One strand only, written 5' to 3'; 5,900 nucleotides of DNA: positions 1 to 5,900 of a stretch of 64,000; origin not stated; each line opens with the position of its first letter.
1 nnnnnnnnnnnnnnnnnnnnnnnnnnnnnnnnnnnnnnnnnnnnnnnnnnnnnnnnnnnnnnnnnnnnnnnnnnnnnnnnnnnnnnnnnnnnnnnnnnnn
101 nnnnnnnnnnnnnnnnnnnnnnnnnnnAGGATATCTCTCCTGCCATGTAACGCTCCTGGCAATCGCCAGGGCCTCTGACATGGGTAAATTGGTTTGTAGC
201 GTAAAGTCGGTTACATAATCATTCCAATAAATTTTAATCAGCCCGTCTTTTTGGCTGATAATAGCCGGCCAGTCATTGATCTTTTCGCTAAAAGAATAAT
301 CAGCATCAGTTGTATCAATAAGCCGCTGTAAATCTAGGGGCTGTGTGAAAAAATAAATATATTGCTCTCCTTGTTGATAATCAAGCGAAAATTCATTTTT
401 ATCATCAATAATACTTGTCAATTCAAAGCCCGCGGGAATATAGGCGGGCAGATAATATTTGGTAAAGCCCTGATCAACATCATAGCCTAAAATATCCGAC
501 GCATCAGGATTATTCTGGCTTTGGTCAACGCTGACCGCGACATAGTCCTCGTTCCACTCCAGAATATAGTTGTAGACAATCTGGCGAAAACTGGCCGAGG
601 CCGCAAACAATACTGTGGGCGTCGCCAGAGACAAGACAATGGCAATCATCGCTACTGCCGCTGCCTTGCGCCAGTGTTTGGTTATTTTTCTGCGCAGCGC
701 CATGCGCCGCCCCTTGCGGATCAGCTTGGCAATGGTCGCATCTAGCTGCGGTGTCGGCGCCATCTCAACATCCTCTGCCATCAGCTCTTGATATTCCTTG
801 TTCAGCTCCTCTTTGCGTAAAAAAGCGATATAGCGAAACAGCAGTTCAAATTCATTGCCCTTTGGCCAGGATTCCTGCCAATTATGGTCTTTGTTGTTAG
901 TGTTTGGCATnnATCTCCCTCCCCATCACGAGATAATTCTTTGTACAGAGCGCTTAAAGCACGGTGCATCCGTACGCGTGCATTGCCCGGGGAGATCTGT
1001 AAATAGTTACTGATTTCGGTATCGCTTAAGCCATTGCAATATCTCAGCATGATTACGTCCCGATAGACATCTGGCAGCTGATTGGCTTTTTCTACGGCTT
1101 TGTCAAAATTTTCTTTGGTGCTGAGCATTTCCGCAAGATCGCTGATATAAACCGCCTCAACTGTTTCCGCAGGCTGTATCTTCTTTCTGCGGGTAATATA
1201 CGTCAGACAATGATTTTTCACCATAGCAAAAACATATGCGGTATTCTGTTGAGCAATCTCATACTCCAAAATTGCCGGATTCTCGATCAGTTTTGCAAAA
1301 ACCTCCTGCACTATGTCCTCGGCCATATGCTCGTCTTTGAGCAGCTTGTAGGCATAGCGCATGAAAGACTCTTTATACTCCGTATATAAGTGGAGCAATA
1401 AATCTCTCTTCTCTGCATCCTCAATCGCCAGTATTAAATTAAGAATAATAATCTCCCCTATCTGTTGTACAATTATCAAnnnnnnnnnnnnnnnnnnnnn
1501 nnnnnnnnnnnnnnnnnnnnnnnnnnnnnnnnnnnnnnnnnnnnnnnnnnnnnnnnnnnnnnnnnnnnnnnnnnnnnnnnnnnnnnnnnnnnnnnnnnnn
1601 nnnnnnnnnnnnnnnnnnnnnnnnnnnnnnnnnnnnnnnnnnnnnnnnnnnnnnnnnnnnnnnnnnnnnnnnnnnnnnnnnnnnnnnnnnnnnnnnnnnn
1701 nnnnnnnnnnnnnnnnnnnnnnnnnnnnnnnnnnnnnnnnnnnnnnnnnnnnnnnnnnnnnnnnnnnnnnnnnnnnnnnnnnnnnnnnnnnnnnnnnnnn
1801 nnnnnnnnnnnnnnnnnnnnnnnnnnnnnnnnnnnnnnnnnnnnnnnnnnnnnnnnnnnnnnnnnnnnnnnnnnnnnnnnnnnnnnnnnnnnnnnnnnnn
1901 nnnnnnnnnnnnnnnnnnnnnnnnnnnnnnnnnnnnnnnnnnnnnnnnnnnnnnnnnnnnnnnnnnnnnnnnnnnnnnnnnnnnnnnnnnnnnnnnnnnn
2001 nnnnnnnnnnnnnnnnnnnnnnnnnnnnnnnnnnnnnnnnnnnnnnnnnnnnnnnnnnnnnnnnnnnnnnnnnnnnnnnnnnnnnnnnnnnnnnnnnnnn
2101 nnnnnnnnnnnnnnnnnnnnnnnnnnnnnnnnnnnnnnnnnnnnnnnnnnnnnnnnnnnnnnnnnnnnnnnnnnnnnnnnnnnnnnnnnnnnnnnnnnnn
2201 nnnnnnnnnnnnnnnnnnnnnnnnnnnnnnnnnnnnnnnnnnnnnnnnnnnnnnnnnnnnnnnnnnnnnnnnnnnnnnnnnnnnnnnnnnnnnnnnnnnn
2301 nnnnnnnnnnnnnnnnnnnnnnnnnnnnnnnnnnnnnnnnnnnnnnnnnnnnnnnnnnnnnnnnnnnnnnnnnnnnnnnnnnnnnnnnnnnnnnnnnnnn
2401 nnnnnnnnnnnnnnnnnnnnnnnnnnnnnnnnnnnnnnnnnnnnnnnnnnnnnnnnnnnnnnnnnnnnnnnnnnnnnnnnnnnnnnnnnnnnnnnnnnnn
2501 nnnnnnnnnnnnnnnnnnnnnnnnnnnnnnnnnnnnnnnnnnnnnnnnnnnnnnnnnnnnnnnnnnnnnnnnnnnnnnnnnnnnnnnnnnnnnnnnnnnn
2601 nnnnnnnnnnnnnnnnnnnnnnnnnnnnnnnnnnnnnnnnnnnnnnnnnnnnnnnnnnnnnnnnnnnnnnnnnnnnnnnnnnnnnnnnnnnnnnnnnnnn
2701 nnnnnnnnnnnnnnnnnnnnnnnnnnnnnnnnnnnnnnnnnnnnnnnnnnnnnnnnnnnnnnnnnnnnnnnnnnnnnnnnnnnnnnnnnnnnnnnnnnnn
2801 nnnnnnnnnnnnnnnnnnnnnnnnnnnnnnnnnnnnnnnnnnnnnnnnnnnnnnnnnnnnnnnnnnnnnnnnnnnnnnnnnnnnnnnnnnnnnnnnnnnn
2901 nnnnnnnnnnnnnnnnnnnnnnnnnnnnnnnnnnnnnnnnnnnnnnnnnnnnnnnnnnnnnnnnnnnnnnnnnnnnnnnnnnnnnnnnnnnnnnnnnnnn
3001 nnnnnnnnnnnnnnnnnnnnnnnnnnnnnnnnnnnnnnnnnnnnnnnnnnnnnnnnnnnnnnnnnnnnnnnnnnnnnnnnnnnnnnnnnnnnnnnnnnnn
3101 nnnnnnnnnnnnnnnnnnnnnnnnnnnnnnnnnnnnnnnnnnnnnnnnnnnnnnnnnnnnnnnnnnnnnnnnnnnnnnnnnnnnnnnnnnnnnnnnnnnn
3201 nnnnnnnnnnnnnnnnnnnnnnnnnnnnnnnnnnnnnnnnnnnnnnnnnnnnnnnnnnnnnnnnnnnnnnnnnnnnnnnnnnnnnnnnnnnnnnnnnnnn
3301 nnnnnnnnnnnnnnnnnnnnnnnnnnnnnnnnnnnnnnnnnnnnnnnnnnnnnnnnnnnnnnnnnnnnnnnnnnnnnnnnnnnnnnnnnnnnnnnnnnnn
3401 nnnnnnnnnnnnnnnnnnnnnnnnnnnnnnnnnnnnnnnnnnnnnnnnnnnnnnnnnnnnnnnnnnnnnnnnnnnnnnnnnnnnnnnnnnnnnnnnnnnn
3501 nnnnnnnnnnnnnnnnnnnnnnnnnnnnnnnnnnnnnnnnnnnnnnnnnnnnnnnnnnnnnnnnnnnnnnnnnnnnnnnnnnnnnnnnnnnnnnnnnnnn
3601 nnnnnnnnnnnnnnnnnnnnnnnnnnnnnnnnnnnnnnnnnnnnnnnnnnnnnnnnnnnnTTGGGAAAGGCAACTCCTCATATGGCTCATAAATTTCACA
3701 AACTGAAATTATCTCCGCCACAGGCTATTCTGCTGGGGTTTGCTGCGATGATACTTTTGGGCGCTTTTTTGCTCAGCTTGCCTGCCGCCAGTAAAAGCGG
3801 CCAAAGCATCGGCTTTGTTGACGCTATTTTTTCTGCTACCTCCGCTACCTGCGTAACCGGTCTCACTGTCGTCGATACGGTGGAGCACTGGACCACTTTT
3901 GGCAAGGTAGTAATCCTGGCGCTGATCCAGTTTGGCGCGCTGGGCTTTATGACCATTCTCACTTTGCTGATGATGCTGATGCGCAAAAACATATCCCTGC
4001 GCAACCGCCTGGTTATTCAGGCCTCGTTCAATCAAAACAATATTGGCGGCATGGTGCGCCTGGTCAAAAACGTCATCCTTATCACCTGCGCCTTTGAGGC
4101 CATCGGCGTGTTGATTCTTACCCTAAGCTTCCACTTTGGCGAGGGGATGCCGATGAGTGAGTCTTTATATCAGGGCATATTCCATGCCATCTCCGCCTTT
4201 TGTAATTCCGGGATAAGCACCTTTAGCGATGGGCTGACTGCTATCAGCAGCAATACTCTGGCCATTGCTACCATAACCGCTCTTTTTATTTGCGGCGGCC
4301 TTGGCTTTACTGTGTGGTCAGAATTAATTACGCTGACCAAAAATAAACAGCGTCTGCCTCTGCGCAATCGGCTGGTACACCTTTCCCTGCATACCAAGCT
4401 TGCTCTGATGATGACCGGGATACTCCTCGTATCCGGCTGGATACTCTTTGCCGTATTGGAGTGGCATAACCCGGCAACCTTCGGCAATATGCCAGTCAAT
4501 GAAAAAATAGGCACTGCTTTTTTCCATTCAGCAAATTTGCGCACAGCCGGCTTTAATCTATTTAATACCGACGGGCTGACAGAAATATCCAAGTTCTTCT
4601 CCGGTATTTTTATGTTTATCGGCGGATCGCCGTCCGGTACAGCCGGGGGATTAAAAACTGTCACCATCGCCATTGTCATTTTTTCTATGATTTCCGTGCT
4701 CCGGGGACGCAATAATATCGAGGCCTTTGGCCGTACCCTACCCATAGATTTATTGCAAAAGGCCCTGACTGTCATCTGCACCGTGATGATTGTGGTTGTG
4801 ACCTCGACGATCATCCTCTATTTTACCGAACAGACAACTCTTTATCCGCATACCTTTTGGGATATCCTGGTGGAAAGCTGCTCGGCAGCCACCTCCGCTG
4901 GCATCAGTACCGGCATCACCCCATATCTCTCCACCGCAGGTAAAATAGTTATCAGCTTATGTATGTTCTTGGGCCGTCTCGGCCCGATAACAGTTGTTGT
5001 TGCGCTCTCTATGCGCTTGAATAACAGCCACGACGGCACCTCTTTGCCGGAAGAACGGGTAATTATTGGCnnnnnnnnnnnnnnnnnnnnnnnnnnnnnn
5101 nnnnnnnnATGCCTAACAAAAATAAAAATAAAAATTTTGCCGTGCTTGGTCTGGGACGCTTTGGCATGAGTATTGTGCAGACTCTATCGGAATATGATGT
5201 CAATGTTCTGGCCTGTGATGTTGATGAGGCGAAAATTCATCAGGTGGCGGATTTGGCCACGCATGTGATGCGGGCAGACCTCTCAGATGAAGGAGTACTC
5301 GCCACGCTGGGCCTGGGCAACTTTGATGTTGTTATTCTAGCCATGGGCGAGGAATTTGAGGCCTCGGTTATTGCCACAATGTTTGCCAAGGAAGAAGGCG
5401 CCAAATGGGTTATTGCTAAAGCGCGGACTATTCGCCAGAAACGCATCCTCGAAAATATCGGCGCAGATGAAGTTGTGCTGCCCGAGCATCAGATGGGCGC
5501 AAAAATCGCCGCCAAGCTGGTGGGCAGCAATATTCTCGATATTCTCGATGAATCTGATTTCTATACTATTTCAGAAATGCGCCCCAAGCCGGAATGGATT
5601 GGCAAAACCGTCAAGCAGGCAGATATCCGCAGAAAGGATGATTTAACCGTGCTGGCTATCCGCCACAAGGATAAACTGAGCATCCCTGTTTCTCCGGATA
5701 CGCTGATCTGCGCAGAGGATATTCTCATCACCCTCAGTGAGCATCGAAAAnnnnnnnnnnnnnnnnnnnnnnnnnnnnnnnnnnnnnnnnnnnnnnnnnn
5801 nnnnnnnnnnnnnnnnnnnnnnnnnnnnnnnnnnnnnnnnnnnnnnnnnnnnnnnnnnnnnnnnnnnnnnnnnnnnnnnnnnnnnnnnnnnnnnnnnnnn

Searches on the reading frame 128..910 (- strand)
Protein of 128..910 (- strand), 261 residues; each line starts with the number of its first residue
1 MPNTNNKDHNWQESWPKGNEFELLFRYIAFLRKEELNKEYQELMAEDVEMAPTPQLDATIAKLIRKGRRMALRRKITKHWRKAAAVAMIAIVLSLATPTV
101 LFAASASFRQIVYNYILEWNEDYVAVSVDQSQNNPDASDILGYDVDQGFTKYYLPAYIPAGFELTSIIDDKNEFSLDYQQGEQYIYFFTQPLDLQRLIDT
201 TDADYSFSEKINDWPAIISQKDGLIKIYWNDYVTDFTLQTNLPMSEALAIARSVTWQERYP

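Call 50: search_protein_families(library=pfam, proteins=[window:128-910:-], max_evalue=0.00001)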
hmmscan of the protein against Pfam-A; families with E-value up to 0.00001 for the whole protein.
window:128-910:- (261 aa): 1 family
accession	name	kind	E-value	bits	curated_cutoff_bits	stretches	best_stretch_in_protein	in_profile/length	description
PF14285.11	DUF4367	-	1.3e-11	45.4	22.1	1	153-254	2-110/110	Domain of unknown function (DUF4367)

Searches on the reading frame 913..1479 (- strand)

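Call 50: search_protein_families(library=pfam, proteins=[window:913-1479:-], max_evalue=0.00001)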
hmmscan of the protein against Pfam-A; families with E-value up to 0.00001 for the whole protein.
window:913-1479:- (189 aa): 3 families
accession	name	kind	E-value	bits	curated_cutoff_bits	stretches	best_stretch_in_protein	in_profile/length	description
PF04542.20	Sigma70_r2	-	2.9e-12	46.6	24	1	31-100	1-70/71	Sigma-70 region 2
PF08281.18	Sigma70_r4_2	-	3.2e-11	43.1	25.7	1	133-178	9-54/54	Sigma-70, region 4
PF04545.22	Sigma70_r4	-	6.9e-07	29.1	24.1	1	134-179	4-49/50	Sigma-70, region 4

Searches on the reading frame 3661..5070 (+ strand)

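Call 50: search_protein_families(library=pfam, proteins=[window:3661-5070:+], max_evalue=0.00001)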
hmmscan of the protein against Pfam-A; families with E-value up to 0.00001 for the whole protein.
window:3661-5070:+ (470 aa): 1 family
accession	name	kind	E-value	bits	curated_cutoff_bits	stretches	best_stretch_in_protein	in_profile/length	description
PF02386.22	TrkH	-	8.4e-49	166.8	27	1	43-452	55-493/502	Cation transport protein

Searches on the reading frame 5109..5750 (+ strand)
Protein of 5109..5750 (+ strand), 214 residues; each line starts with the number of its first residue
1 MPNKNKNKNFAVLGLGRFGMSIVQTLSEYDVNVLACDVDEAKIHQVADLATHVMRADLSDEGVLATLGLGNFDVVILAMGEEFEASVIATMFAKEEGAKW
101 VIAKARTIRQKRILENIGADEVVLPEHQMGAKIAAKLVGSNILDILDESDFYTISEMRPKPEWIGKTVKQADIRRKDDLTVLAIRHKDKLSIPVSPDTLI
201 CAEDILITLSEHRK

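Call 50: search_protein_families(library=pfam, proteins=[window:5109-5750:+], max_evalue=0.00001)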
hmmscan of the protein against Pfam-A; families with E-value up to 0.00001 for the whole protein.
window:5109-5750:+ (214 aa): 2 families
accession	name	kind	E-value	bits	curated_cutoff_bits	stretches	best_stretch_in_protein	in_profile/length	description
PF02254.24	TrkA_N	-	5.3e-26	91.7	23.8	1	10-125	1-116/116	TrkA-N domain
PF02080.26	TrkA_C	-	1.9e-07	31.3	27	1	159-207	8-55/71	TrkA-C domain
